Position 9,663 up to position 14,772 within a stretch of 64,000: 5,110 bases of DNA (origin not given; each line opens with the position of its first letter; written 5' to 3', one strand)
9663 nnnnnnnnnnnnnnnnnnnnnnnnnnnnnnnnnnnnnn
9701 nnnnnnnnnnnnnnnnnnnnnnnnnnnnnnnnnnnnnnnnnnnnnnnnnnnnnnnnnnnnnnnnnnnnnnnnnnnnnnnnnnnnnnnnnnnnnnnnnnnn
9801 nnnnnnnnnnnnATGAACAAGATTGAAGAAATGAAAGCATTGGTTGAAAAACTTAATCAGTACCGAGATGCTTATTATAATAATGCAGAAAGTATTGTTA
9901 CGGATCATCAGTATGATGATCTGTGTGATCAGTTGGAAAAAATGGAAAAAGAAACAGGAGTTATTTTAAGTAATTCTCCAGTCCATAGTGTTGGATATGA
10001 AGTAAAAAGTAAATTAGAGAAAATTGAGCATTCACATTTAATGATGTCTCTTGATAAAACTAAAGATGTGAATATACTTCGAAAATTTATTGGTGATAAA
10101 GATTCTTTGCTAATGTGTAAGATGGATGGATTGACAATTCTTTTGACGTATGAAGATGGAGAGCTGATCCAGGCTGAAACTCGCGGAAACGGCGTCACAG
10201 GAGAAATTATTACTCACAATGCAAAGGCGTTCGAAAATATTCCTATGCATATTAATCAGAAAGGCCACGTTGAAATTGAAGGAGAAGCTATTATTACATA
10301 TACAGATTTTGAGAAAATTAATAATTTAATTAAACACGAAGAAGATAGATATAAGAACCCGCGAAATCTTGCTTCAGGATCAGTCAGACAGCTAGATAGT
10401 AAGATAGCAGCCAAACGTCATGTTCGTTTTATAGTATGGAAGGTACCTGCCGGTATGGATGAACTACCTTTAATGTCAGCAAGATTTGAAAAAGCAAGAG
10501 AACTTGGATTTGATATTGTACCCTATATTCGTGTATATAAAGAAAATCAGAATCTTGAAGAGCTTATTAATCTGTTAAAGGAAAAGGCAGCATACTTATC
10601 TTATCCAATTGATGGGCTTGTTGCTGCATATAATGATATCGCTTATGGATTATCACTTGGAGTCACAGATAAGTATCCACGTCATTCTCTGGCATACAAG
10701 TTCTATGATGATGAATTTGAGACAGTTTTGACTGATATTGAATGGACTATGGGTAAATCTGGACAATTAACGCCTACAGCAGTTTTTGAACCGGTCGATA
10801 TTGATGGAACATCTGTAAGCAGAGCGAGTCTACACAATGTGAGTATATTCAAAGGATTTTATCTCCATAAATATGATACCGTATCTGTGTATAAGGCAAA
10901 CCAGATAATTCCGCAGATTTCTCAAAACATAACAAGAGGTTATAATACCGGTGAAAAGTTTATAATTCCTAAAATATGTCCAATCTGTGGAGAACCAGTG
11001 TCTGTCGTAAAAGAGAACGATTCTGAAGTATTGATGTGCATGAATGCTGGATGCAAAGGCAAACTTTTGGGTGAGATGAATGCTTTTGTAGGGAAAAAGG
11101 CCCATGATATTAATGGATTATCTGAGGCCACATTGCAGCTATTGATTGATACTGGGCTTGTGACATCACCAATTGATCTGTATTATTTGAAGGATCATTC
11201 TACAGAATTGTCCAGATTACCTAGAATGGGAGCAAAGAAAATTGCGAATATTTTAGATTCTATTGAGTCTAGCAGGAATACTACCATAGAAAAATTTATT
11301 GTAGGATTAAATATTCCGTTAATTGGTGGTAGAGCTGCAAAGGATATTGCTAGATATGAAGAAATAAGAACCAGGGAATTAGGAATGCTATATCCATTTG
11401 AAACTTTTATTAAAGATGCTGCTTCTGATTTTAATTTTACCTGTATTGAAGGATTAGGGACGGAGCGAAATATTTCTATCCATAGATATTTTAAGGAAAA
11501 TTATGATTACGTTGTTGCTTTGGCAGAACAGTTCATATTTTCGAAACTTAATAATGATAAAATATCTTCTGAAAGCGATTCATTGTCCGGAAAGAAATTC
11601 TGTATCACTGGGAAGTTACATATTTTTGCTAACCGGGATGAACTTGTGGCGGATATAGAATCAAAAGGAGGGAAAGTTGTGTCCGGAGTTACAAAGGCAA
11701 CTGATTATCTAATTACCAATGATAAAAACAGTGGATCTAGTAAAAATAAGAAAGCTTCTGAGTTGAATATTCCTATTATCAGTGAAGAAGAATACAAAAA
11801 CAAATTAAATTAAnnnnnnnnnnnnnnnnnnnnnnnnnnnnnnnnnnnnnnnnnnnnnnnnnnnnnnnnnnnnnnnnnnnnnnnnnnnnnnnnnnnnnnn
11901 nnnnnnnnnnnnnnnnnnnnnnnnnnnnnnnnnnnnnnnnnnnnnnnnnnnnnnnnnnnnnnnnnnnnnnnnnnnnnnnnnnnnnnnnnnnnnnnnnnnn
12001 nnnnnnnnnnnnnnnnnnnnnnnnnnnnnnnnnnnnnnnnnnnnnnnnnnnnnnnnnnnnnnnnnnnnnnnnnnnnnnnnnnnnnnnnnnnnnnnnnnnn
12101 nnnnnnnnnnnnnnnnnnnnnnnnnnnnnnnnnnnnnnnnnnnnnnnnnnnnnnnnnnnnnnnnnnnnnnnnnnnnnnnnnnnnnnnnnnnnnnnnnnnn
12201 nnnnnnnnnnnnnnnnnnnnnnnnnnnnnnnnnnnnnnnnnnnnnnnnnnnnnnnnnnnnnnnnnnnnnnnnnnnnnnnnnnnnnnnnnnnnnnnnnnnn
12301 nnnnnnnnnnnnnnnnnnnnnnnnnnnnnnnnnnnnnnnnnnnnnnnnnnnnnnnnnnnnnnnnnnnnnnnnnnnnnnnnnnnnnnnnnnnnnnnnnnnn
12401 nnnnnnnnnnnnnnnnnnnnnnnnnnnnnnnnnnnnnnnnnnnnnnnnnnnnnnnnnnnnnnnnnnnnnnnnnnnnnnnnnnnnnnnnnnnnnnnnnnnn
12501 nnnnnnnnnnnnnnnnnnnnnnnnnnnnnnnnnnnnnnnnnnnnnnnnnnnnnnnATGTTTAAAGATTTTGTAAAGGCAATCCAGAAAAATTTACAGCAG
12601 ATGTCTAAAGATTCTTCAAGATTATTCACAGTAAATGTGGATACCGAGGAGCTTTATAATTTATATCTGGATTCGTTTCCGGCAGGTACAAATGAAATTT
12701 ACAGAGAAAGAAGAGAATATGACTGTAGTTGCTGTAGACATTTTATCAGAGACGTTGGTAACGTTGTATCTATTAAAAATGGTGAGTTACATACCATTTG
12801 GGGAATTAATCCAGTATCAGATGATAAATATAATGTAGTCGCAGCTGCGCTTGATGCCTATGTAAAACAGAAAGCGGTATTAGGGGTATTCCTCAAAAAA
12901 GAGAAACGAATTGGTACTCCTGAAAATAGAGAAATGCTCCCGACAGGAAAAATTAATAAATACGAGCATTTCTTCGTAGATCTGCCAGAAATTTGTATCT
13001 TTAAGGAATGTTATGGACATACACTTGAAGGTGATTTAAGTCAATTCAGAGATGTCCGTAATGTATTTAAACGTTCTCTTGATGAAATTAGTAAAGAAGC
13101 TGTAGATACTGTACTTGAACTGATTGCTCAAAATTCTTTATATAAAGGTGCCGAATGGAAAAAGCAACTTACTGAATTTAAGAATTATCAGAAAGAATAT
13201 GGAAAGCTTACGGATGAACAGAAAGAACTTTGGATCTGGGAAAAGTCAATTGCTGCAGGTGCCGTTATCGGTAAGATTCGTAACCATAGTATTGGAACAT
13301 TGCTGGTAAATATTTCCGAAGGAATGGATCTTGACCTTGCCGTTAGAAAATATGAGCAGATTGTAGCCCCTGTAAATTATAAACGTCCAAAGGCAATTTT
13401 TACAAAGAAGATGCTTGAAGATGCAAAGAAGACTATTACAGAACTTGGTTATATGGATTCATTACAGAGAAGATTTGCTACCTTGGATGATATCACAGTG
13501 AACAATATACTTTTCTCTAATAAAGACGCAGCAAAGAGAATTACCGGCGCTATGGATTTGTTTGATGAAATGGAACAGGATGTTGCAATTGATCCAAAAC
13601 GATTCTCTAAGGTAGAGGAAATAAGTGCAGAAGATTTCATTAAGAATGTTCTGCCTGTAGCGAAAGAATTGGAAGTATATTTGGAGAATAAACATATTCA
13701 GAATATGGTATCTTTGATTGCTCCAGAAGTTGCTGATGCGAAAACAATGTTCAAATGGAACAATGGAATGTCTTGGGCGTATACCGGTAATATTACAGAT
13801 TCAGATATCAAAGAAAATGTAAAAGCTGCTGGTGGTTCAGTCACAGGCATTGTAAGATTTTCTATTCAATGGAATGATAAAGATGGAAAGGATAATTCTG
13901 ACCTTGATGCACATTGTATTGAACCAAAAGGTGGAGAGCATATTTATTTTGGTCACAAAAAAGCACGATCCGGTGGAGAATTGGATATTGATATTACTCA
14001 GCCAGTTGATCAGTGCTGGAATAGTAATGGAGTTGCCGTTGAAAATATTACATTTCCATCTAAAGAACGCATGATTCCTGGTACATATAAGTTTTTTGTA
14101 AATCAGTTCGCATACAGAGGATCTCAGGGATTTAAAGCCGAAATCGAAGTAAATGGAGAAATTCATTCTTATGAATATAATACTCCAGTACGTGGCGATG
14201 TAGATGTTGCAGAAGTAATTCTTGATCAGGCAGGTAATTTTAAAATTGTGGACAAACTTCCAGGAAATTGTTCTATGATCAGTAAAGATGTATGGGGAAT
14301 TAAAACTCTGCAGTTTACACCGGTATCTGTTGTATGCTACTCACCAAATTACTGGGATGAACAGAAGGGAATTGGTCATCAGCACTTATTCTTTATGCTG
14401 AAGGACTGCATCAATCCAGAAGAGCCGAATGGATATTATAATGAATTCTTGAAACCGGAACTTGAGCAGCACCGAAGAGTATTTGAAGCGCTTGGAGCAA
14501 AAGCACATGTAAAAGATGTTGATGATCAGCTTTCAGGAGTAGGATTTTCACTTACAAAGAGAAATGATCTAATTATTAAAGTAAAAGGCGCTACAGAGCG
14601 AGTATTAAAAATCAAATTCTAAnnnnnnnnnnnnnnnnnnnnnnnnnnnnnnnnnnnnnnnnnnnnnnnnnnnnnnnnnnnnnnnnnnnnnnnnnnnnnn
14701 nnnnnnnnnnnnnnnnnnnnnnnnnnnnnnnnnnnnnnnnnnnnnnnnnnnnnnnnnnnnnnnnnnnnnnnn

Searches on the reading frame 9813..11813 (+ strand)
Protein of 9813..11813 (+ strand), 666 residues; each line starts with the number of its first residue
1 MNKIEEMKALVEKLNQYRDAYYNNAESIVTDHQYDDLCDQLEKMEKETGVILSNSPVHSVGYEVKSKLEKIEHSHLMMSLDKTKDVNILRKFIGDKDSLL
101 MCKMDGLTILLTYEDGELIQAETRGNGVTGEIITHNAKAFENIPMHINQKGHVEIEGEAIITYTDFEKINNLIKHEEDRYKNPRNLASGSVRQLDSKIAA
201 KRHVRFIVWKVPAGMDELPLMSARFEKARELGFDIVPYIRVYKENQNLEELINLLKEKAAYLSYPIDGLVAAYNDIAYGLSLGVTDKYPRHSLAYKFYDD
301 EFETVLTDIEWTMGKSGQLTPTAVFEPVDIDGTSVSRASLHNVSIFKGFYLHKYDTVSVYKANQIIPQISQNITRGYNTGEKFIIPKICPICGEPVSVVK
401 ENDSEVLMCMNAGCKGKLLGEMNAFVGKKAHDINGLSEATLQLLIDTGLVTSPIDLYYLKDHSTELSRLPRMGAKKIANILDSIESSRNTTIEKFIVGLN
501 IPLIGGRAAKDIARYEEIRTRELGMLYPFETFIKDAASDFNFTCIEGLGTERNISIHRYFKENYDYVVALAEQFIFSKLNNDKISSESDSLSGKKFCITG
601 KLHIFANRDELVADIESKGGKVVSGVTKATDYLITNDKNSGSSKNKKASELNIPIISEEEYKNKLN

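Call 51: search_protein_families(library=phrogs, proteins=[window:9813-11813:+], max_evalue=0.00001)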
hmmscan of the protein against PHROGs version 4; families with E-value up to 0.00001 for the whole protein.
window:9813-11813:+ (666 aa): 5 families
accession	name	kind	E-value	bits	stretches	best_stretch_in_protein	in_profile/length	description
phrog_3869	-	DNA, RNA and nucleotide metabolism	1.9e-177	592.7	1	2-665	4-653/656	NAD-dependent DNA ligase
phrog_3498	-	DNA, RNA and nucleotide metabolism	4.4e-56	191.5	1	382-666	2-254/256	NAD-dependent DNA ligase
phrog_3359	-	DNA, RNA and nucleotide metabolism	4.7e-48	165.1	1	10-372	4-322/325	NAD-dependent DNA ligase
phrog_2561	-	DNA, RNA and nucleotide metabolism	2.4e-13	51.7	1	572-661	70-156/167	DNA ligase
phrog_3989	-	unknown function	1.8e-07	31.7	1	589-634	205-249/296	-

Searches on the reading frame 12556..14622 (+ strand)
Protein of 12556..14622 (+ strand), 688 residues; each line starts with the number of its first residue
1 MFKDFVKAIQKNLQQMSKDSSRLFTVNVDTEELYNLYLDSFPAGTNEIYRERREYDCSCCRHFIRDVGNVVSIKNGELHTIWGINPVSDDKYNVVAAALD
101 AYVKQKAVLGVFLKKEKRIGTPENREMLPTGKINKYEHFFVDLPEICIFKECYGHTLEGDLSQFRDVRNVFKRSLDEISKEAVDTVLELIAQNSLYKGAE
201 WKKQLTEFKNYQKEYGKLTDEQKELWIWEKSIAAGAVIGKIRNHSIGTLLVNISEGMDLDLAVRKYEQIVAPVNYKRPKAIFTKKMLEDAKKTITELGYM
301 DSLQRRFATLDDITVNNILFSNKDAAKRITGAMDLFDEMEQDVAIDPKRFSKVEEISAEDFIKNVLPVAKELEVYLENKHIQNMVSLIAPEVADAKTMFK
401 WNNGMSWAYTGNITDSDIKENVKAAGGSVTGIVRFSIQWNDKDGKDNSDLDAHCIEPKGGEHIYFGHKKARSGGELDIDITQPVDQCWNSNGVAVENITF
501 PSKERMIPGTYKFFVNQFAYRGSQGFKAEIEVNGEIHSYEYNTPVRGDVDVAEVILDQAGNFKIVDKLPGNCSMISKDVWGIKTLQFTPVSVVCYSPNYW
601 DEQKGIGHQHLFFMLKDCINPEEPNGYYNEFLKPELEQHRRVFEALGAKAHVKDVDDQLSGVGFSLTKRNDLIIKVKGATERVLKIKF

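Call 3: search_protein_families(library=pfam, proteins=[window:12556-14622:+], max_evalue=0.1)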
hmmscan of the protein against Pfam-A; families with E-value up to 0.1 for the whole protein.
window:12556-14622:+ (688 aa): 1 family
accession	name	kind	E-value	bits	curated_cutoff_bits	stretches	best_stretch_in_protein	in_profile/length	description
PF03993.17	DUF349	-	0.03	15.1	23.9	1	162-216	11-67/75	Domain of Unknown Function (DUF349)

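Call 24: search_protein_families(library=padloc, proteins=[window:12556-14622:+], max_evalue=0.001)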
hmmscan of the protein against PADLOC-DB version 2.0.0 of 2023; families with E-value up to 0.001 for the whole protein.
window:12556-14622:+ (688 aa): 0 families
